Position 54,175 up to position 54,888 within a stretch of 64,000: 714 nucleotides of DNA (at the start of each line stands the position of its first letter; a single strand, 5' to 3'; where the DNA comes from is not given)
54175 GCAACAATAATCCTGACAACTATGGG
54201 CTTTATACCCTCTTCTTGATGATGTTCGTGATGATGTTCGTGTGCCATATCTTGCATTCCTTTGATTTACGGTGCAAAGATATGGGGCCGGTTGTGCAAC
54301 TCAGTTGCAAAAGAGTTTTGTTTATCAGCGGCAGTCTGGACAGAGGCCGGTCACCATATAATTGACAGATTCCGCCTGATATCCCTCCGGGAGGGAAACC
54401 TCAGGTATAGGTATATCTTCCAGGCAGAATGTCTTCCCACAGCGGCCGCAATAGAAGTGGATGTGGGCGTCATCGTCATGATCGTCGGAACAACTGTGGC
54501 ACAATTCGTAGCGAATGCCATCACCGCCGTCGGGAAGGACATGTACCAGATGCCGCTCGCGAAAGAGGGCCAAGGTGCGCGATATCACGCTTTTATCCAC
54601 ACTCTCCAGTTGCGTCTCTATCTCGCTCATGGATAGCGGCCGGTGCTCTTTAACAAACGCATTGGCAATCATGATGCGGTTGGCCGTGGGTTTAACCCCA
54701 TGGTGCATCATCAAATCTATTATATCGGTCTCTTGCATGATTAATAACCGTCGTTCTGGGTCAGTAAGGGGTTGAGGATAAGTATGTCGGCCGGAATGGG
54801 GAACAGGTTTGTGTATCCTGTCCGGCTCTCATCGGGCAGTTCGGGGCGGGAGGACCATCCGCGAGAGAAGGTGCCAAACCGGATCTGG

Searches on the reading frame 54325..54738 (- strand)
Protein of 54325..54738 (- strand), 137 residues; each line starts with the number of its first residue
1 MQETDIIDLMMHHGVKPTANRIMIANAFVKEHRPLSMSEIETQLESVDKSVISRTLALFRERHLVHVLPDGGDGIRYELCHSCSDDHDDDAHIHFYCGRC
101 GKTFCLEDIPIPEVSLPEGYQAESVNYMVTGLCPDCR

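Call 3: search_protein_families(library=pfam, proteins=[window:54325-54738:-])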
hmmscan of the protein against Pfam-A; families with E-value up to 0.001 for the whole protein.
window:54325-54738:- (137 aa): 1 family
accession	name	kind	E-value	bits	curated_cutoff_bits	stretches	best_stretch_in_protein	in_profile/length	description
PF01475.25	FUR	-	7.2e-08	33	23.1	1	13-112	2-99/121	Ferric uptake regulator family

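Call 4: search_protein_families(library=ncbifam, proteins=[window:54325-54738:-])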
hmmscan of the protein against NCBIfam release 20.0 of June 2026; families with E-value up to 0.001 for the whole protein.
window:54325-54738:- (137 aa): 3 families
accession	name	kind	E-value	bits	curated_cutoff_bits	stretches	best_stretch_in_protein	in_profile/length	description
NF051891.1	TransRegFurHelico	equivalog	0.00017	21.5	200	1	12-125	20-132/148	ferric iron uptake transcriptional regulator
NF052545.1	TransRegPerRClab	equivalog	0.00018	21.5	180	1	5-137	3-135/138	transcriptional regulator PerR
NF047406.1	TransRegPerRTherm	equivalog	0.00023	21.4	200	1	39-137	32-126/130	manganese-dependent transcriptional regulator PerR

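Call 8: find_homologous_proteins(query=window:54325-54738:-)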
Query window:54325-54738:- (137 aa): 668 proteins with E <= 0.001 among 673 candidates; the best 120 are listed.
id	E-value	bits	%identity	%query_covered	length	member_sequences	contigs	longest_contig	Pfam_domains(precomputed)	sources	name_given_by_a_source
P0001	2.7e-85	301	94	100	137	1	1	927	PF01475.26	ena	-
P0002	7.6e-85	300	93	100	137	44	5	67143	PF01475.26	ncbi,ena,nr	ncbi:MAG: transcriptional repressor [Bacteroidales bacterium]|nr:transcriptional repressor [Bacteroi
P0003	7.7e-83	293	91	100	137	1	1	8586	PF01475.26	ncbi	-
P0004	1.1e-79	283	94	93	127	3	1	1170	PF01475.26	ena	-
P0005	7.5e-79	281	94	92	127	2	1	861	PF01475.26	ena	-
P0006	9.0e-79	280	88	100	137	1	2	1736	PF01475.26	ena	-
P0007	2.0e-78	279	94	93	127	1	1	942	PF01475.26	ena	-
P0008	8.9e-78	277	93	93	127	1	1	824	PF01475.26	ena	-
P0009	1.1e-75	270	83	100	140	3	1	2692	PF01475.26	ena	-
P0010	1.9e-73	263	82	99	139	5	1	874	PF01475.26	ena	-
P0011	1.3e-69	251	80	100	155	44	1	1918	PF01475.26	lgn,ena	-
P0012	3.2e-69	249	81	100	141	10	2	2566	PF01475.26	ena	-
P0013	6.4e-69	248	83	96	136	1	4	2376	PF01475.26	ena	-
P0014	2.7e-68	246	76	100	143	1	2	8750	-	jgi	-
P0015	1.9e-65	237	76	99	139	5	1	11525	PF01475.26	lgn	-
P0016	2.2e-65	237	77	100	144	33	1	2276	PF01475.26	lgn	-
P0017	8.5e-65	235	72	100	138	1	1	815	PF01475.26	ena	-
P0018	1.5e-64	234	74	100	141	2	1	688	PF01475.26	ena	-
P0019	1.6e-64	234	73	100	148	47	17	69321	PF01475.26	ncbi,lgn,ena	-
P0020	1.8e-64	234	73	100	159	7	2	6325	PF01475.26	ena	-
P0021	1.9e-64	234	72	100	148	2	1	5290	PF01475.26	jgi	jgi:Fur family ferric uptake transcriptional regulator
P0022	2.7e-64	233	72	99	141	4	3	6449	PF01475.26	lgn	-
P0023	3.8e-64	233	75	99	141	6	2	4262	PF01475.26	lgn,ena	-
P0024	5.2e-64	232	77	98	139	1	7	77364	PF01475.26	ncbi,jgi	jgi:Fur family ferric uptake transcriptional regulator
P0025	7.1e-64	232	71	100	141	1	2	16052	PF01475.26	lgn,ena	-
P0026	2.5e-63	230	70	100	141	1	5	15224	PF01475.26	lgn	-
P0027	3.2e-63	230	69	100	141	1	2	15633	PF01475.26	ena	-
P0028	3.7e-63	230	70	100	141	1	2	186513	PF01475.26,PF12802.14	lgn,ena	-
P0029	4.1e-63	230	69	100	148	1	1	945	PF01475.26,PF12802.14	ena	-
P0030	4.4e-63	229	69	100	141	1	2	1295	PF01475.26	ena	-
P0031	4.9e-63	229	69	100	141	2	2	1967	PF01475.26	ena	-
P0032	8.2e-63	229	69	100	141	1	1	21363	PF01475.26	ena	-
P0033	1.9e-62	227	69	99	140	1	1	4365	PF01475.26,PF12802.14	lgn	-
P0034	2.5e-62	227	71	100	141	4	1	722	PF01475.26,PF12802.14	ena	-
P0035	7.9e-62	225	69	100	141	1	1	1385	PF01475.26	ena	-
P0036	1.1e-61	225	68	99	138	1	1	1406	PF01475.26,PF12802.14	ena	-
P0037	1.2e-61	225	68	99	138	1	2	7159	PF01475.26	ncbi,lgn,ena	-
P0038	2.1e-61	224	69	100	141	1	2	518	PF01475.26,PF12802.14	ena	-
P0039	2.2e-61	224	71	99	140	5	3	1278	PF01475.26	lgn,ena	-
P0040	2.2e-61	224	68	99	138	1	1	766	PF01475.26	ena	-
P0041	2.7e-61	224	68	99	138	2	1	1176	PF01475.26,PF12802.14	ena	-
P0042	3.0e-61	223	72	100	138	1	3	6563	PF01475.26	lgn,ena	-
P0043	3.0e-61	223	68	99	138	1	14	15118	PF01475.26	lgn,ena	-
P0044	3.1e-61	223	68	99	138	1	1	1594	PF01475.26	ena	-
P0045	3.4e-61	223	68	99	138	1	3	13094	PF01475.26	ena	-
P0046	3.6e-61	223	69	100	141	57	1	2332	PF01475.26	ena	-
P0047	8.2e-61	222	68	99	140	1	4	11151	PF01475.26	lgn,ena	-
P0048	9.8e-61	222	67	99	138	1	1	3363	PF01475.26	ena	-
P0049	2.0e-60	221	67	99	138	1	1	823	PF01475.26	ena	-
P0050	2.7e-60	220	69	100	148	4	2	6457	PF01475.26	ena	-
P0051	3.0e-59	217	66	99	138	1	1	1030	PF01475.26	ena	-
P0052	7.3e-59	216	69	100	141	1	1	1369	PF01475.26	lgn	-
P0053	1.5e-58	215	72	100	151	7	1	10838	PF01475.26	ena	-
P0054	3.0e-58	214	66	100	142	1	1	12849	PF01475.26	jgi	-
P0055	3.5e-58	214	64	96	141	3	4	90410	PF01475.26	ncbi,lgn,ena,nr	ncbi:MAG: transcriptional repressor [Bacteroidales bacterium]|nr:transcriptional repressor [Bacteroi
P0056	7.0e-57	209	68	99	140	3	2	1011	PF01475.26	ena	-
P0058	2.4e-56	208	66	94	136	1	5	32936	PF01475.26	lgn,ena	-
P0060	3.5e-56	207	66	99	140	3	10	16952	PF01475.26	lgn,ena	-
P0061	6.8e-56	206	65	94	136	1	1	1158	PF01475.26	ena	-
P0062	7.7e-56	206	62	99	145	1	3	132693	PF01475.26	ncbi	-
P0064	1.4e-55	205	65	100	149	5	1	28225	PF01475.26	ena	-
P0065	1.6e-55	205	63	99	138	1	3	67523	PF01475.26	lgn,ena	-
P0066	2.1e-55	205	64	94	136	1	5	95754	PF01475.26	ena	-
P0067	2.5e-55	204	64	100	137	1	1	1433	PF01475.26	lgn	-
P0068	3.2e-55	204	61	100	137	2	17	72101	PF01475.26,PF12802.14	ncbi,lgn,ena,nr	ncbi:MAG: transcriptional repressor [Bacteroidales bacterium]|nr:transcriptional repressor [Bacteroi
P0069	3.4e-55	204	62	100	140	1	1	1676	PF01475.26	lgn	-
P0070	4.5e-55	203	65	90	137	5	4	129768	PF01475.26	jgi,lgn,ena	-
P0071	4.6e-55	203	64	99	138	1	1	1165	PF01475.26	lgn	-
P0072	5.2e-55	203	64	94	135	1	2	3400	PF01475.26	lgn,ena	-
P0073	5.4e-55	203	62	99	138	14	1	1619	PF01475.26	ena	-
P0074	7.0e-55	203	64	94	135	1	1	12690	PF01475.26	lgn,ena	-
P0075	7.4e-55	203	65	95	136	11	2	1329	PF01475.26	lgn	-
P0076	9.7e-55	202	63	94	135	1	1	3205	PF01475.26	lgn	-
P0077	1.4e-54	202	62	100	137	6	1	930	PF01475.26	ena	-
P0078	1.5e-54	202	63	96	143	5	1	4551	PF01475.26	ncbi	-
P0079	1.5e-54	202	63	94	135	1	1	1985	PF01475.26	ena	-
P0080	1.5e-54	202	62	99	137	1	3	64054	PF01475.26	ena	-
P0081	1.8e-54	201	63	94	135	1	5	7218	PF01475.26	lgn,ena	-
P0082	2.0e-54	201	61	99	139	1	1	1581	PF01475.26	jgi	-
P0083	2.3e-54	201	61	100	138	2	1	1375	PF01475.26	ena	-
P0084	2.5e-54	201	63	94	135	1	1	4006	PF01475.26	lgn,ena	-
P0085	2.6e-54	201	63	94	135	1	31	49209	PF01475.26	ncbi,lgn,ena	-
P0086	2.6e-54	201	61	99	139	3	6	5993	PF01475.26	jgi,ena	jgi:Fur family ferric uptake transcriptional regulator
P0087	3.0e-54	201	63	94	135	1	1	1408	PF01475.26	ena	-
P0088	3.2e-54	201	64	91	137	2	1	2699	PF01475.26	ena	-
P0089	3.5e-54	201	63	94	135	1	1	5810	PF01475.26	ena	-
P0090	3.6e-54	201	63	94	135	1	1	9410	PF01475.26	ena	-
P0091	3.8e-54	200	63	94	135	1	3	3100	PF01475.26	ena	-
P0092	4.3e-54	200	63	94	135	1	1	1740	PF01475.26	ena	-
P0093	4.8e-54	200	63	94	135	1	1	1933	PF01475.26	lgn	-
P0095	5.4e-54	200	63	94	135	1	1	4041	PF01475.26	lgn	-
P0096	5.8e-54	200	62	96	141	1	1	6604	PF01475.26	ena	-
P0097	5.9e-54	200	62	96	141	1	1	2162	PF01475.26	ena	-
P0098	6.3e-54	200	61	100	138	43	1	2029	PF01475.26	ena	-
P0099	6.6e-54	200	62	99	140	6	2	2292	PF01475.26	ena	-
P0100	7.7e-54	199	64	94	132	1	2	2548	PF01475.26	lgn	-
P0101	8.8e-54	199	63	91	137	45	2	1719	PF01475.26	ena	-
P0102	1.0e-53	199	61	100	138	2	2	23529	PF01475.26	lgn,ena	-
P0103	1.1e-53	199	63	99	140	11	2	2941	PF01475.26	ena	-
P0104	1.1e-53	199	62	94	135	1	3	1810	PF01475.26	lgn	-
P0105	1.3e-53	199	62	94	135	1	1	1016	PF01475.26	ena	-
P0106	1.3e-53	199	62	99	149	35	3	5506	PF01475.26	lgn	-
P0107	1.5e-53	199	62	100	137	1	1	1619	PF01475.26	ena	-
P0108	1.5e-53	199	62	97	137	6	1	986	PF01475.26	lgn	-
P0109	1.7e-53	198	61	96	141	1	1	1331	PF01475.26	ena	-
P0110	1.8e-53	198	63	93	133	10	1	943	PF01475.26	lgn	-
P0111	1.9e-53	198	64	94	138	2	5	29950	PF01475.26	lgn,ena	-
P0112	2.0e-53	198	62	94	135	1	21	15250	PF01475.26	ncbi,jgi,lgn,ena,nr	ncbi:MAG: transcriptional repressor [Bacteroidales bacterium]|nr:transcriptional repressor [Bacteroi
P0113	2.6e-53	198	62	94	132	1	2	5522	PF01475.26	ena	-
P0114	2.8e-53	198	62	94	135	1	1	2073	PF01475.26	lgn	-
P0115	3.1e-53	198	65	99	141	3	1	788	PF01475.26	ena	-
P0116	3.8e-53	197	58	100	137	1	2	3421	PF01475.26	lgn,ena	-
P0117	5.6e-53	197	61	96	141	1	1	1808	PF01475.26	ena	-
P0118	5.9e-53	197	61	100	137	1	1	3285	PF01475.26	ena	-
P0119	6.4e-53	196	64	96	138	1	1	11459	PF01475.26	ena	-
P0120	7.1e-53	196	64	93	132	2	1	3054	PF01475.26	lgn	-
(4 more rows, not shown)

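Call 10: find_encoding_contigs(protein=P0019, flank=10000, max_places=3)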
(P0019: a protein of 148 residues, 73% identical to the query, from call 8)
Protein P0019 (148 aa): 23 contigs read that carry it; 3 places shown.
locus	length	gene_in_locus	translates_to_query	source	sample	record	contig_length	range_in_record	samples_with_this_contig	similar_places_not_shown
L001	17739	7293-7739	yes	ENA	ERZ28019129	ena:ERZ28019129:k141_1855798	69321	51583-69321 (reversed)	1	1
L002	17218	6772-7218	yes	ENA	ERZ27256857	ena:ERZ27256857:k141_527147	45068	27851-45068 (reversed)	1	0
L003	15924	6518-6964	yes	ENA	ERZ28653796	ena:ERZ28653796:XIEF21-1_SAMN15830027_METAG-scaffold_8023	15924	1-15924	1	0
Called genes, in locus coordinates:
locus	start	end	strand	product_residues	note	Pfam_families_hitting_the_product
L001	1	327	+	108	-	?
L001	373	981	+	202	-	-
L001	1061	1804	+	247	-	-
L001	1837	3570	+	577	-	PF04513:Baculo_PEP_C (faint), PF01442:Apolipoprotein (faint), PF26707:DUF8237 (faint)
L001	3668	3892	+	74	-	-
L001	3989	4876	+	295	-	-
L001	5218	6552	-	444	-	PF01554:MatE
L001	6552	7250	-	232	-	PF01427:Peptidase_M15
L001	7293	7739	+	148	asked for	PF01475:FUR (weak)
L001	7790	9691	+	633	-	PF00122:E1-E2_ATPase, PF00702:Hydrolase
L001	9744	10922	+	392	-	PF00465:Fe-ADH, PF13685:Fe-ADH_2 (weak), PF25137:ADH_Fe_C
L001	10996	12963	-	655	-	PF00933:Glyco_hydro_3, PF01915:Glyco_hydro_3_C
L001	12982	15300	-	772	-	PF02837:Glyco_hydro_2_N, PF22666:Glyco_hydro_2_N2, PF00703:Glyco_hydro_2, PF02836:Glyco_hydro_2_C, PF16355:DUF4982, PF18565:Glyco_hydro2_C5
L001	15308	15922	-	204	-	PF14131:DUF4298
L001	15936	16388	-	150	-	PF12883:DUF3828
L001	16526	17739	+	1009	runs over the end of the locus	PF13620:CarboxypepD_reg, PF13715:CarbopepD_reg_2, PF07715:Plug, PF00593:TonB_dep_Rec_b-barrel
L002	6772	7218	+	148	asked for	PF01475:FUR (weak)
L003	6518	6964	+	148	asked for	PF01475:FUR (weak)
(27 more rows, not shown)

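Call 11: find_encoding_contigs(protein=P0028, flank=10000, max_places=2)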
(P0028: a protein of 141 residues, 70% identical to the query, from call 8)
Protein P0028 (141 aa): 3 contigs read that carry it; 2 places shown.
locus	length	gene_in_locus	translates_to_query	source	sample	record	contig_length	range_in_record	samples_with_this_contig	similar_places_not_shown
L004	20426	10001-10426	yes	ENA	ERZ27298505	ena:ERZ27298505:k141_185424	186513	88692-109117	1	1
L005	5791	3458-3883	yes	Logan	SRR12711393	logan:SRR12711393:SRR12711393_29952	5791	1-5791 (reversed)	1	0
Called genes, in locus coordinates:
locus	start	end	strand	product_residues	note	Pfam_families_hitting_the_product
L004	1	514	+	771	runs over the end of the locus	PF02837:Glyco_hydro_2_N, PF22666:Glyco_hydro_2_N2, PF00703:Glyco_hydro_2, PF02836:Glyco_hydro_2_C, PF16355:DUF4982, PF18565:Glyco_hydro2_C5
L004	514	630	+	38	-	-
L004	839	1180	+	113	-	PF09907:HigB_toxin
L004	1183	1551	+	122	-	PF13560:HTH_31, PF01381:HTH_3, PF13443:HTH_26 (weak), PF12844:HTH_19 (weak)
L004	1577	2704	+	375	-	PF04041:Glyco_hydro_130, PF22847:Glyco_hydro_43_rel (faint), PF04616:Glyco_hydro_43 (faint)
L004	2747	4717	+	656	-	PF00933:Glyco_hydro_3, PF01915:Glyco_hydro_3_C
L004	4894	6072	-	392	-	PF00465:Fe-ADH, PF13685:Fe-ADH_2 (weak), PF25137:ADH_Fe_C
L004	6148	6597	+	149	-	PF09424:YqeY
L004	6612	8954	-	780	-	PF00933:Glyco_hydro_3, PF01915:Glyco_hydro_3_C, PF14310:Fn3-like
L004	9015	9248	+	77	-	-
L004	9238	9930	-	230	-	PF01427:Peptidase_M15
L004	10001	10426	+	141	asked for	PF01475:FUR (weak), PF12802:MarR_2 (weak)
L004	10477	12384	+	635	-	PF00122:E1-E2_ATPase, PF00702:Hydrolase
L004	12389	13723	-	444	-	PF03415:Peptidase_C11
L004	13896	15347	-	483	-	PF03446:NAD_binding_2, PF00393:6PGD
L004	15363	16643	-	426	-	PF09861:Lar_N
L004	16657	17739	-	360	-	PF00294:PfkB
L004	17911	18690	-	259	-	PF27507:DjlA_TM (weak), PF05099:TerB, PF00226:DnaJ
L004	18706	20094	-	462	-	PF14691:Fer4_20, PF02826:2-Hacid_dh_C (faint), PF01946:Thi4 (weak), PF07992:Pyr_redox_2, PF13450:NAD_binding_8, PF13738:Pyr_redox_3, PF01262:AlaDh_PNT_C (weak), PF00070:Pyr_redox, +5 more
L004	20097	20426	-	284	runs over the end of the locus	PF10418:DHODB_Fe-S_bind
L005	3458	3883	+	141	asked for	PF01475:FUR (weak), PF12802:MarR_2 (weak)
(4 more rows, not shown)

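Call 13: find_encoding_contigs(protein=P0002, flank=10000, max_places=3)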
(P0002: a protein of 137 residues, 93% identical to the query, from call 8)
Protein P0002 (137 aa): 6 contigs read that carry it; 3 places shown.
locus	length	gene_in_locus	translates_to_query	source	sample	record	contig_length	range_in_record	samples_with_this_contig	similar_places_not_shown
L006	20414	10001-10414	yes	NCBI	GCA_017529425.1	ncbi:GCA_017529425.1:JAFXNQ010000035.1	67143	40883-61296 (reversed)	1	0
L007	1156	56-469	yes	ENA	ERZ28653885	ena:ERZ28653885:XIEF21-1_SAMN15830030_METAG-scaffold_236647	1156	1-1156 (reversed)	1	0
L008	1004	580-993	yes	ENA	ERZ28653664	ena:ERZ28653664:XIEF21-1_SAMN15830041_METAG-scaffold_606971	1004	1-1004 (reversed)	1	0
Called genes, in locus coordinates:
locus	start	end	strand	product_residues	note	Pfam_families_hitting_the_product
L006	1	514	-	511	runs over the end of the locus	PF28550:DUF8436, PF03486:HI0933_like (faint), PF07992:Pyr_redox_2 (faint), PF01266:DAO (faint), PF13450:NAD_binding_8 (faint), PF13738:Pyr_redox_3 (faint), PF21688:FAD-depend_C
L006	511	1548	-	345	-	PF00814:TsaD, PF22521:HypF_C_2 (weak)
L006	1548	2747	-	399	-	PF00155:Aminotran_1_2, PF01041:DegT_DnrJ_EryC1, PF00266:Aminotran_5 (weak)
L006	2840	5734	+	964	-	PF00675:Peptidase_M16 (weak), PF05193:Peptidase_M16_C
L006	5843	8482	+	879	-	PF07715:Plug, PF00593:TonB_dep_Rec_b-barrel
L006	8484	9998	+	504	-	PF14322:SusD-like_3, PF12771:SusD-like_2 (faint), PF07980:SusD_RagB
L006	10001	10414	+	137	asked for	PF01475:FUR (weak)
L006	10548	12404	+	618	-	PF00122:E1-E2_ATPase, PF00702:Hydrolase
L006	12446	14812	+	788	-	PF04023:FeoA, PF01926:MMR_HSR1, PF02421:FeoB_N, PF17910:FeoB_Cyto, PF07670:Gate, PF07664:FeoB_C, PF07670:Gate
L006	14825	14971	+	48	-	PF12669:FeoB_associated (weak)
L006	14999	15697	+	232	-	PF09674:DUF2400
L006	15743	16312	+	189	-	PF06414:Zeta_toxin, PF13671:AAA_33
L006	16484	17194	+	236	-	PF01464:SLT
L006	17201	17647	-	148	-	PF02308:MgtC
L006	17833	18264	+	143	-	PF00011:HSP20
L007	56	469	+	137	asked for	PF01475:FUR (weak)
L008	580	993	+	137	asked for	PF01475:FUR (weak)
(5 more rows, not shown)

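Call 14: find_encoding_contigs(protein=P0062, flank=10000, max_places=2)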
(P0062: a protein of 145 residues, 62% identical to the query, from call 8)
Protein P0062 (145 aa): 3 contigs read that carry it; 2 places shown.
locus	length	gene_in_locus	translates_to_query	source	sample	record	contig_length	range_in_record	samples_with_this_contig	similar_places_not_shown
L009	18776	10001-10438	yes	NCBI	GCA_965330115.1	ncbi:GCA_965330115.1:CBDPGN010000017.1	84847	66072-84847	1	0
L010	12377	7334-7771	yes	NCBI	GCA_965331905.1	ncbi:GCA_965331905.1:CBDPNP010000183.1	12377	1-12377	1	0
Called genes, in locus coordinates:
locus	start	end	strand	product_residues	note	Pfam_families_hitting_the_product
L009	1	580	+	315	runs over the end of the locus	PF01370:Epimerase, PF04321:RmlD_sub_bind, PF07993:NAD_binding_4 (faint), PF16363:GDP_Man_Dehyd (faint)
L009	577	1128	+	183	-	PF00908:dTDP_sugar_isom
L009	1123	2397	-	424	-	PF00817:IMS, PF11799:IMS_C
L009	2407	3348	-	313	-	PF01259:SAICAR_synt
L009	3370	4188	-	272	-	PF03009:GDPD, PF13653:GDPD_2 (weak)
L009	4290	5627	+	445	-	PF00342:PGI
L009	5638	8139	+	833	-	PF02563:Poly_export, PF10531:SLBB, PF22461:SLBB_2 (weak), PF10531:SLBB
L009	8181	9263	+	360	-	PF02706:Wzz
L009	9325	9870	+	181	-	-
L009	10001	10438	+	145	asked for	PF01475:FUR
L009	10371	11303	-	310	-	PF04397:LytTR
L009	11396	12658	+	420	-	PF00109:ketoacyl-synt, PF02801:Ketoacyl-synt_C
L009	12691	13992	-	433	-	PF02550:AcetylCoA_hydro, PF13336:AcetylCoA_hyd_C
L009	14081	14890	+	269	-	PF01503:PRA-PH (faint), PF03819:MazG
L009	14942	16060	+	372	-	-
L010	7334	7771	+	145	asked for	PF01475:FUR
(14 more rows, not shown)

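Call 15: find_encoding_contigs(protein=P0068, flank=10000, max_places=3)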
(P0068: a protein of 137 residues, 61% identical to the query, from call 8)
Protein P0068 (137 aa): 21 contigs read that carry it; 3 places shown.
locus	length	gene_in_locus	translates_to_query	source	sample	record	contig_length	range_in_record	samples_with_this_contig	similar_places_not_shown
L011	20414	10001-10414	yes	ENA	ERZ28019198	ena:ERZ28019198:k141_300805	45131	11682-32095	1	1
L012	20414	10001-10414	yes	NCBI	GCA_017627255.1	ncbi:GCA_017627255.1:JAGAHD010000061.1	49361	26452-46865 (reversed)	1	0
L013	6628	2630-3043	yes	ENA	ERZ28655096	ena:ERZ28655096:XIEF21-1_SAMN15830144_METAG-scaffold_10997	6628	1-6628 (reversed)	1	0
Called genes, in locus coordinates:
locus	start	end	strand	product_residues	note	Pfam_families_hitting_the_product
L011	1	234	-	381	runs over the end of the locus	PF00890:FAD_binding_2, PF01266:DAO (faint), PF07992:Pyr_redox_2 (faint), PF00890:FAD_binding_2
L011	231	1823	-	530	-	PF01266:DAO, PF01494:FAD_binding_3 (faint), PF07992:Pyr_redox_2 (faint), PF12831:FAD_oxidored, PF13450:NAD_binding_8 (weak), PF04324:Fer2_BFD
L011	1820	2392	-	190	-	PF04055:Radical_SAM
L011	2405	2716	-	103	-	PF01242:PTPS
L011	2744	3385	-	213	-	PF06508:QueC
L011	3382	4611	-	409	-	PF14691:Fer4_20, PF01262:AlaDh_PNT_C (faint), PF12831:FAD_oxidored (faint), PF13241:NAD_binding_7 (faint), PF13738:Pyr_redox_3, PF07992:Pyr_redox_2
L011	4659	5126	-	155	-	PF12840:HTH_20 (faint), PF01047:MarR, PF13404:HTH_AsnC-type, PF13412:HTH_24, PF09339:HTH_IclR (weak), PF01037:AsnC_trans_reg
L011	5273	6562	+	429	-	PF01053:Cys_Met_Meta_PP, PF01212:Beta_elim_lyase (weak)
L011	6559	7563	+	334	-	PF00561:Abhydrolase_1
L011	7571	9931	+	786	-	PF00696:AA_kinase, PF01842:ACT (faint), PF13840:ACT_7 (weak), PF22468:ACT_9, PF03447:NAD_binding_3, PF00742:Homoserine_dh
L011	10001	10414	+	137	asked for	PF01475:FUR, PF12802:MarR_2 (faint)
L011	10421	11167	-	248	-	PF00899:ThiF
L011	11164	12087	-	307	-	PF00561:Abhydrolase_1, PF12146:Hydrolase_4, PF12697:Abhydrolase_6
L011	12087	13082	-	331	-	PF00849:PseudoU_synth_2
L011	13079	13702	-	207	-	PF13306:LRR_5, PF13855:LRR_8 (faint)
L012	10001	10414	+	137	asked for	PF01475:FUR, PF12802:MarR_2 (faint)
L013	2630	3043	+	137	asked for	PF01475:FUR, PF12802:MarR_2 (faint)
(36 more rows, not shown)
